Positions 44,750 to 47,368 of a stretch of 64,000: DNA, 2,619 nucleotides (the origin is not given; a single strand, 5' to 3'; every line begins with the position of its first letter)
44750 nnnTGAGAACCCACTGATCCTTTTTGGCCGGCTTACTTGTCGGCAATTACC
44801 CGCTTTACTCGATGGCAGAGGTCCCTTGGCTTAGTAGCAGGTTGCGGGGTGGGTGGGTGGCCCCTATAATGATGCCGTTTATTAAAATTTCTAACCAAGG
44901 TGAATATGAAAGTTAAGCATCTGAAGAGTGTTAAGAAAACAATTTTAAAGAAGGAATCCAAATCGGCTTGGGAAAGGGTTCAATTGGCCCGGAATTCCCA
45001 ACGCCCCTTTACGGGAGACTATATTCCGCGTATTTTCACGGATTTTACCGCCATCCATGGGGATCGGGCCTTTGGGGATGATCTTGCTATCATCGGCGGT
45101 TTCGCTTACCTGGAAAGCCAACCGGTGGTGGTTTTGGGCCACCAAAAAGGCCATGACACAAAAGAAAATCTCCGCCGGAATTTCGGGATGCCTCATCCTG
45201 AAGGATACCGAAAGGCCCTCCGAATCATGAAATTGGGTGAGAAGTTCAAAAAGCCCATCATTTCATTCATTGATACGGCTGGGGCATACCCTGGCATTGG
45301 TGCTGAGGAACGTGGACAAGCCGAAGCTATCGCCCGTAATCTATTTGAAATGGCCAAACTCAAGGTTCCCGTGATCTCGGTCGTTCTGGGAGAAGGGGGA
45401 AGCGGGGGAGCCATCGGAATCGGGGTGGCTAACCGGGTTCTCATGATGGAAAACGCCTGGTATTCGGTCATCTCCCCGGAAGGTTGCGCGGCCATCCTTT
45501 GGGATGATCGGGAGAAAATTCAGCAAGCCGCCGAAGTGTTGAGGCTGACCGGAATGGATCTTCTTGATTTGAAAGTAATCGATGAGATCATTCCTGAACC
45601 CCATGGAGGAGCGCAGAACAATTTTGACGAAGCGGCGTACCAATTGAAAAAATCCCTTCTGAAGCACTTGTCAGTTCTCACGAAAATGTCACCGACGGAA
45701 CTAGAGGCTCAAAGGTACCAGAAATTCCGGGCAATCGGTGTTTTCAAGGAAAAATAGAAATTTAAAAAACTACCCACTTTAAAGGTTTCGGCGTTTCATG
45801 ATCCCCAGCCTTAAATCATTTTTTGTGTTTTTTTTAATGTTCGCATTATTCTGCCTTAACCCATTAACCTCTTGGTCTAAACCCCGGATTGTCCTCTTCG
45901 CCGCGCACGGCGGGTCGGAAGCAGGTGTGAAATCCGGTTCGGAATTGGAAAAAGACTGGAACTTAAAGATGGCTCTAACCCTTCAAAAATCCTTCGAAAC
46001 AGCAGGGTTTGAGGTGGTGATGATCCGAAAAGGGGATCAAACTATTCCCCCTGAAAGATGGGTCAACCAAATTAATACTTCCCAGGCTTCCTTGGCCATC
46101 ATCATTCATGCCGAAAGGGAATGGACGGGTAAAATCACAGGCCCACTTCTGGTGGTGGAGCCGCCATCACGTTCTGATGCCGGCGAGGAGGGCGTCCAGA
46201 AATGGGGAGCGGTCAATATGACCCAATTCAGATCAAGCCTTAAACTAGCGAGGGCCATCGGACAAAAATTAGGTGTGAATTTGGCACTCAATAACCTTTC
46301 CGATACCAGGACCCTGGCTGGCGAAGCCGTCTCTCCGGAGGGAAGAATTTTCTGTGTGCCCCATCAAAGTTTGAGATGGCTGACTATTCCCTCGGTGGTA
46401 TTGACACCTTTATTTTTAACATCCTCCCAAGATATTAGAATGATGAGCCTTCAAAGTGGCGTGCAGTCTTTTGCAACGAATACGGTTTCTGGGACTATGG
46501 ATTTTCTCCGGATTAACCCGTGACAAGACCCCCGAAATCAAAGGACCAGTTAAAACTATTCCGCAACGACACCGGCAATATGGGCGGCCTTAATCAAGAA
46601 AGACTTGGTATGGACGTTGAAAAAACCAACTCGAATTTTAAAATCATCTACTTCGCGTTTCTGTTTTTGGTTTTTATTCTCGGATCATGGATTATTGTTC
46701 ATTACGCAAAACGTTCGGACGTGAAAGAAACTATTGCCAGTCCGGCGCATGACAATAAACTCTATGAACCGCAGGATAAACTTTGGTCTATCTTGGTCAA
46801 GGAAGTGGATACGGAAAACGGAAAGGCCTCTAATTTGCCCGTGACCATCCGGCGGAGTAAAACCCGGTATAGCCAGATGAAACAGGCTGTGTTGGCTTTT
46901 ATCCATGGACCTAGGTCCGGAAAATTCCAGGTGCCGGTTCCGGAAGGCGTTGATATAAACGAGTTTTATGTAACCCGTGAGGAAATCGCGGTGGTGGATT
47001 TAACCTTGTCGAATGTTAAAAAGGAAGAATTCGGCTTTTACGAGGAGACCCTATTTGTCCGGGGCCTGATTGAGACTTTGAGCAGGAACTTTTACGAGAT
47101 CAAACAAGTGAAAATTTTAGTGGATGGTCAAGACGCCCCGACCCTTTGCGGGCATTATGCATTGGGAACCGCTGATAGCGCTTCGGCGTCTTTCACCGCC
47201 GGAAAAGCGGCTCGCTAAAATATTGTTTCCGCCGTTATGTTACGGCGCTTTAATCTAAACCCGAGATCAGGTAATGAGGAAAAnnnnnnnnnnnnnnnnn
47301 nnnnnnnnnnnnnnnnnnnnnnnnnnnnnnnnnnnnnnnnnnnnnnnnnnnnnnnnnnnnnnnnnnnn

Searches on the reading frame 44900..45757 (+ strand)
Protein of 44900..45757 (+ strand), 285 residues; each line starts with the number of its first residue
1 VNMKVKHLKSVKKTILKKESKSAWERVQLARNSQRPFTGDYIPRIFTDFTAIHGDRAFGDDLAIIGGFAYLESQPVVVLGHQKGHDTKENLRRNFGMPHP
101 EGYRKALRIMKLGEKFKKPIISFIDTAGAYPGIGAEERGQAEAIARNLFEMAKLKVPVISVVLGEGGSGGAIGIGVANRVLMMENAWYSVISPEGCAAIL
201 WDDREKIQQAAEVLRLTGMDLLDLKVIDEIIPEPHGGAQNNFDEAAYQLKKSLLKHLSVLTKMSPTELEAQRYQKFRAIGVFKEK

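Call 7: search_protein_families(library=pfam, proteins=[window:44900-45757:+], max_evalue=0.00001)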
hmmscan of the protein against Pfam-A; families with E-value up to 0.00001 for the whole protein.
window:44900-45757:+ (285 aa): 2 families
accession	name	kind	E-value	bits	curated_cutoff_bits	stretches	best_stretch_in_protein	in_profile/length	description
PF03255.19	ACCA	-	8.2e-129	429.7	23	1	10-280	42-310/310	Acetyl co-enzyme A carboxylase carboxyltransferase-like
PF01039.27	Carboxyl_trans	-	6.3e-17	61.8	22.3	1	64-211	284-427/493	Carboxyl transferase domain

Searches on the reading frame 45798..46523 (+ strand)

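Call 7: search_protein_families(library=pfam, proteins=[window:45798-46523:+], max_evalue=0.00001)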
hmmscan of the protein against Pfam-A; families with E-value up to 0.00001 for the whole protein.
window:45798-46523:+ (241 aa): 1 family
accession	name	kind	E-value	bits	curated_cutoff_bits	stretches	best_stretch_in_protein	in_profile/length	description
PF01520.23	Amidase_3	-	4.8e-21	76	27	1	31-232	1-171/174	N-acetylmuramoyl-L-alanine amidase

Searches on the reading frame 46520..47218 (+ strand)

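Call 7: search_protein_families(library=pfam, proteins=[window:46520-47218:+], max_evalue=0.00001)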
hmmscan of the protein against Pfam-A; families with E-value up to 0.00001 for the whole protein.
window:46520-47218:+ (232 aa): 1 family
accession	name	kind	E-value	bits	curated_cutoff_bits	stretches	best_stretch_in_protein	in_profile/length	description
PF10646.14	Germane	-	2.6e-09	38.1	23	1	109-205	17-115/117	Sporulation and spore germination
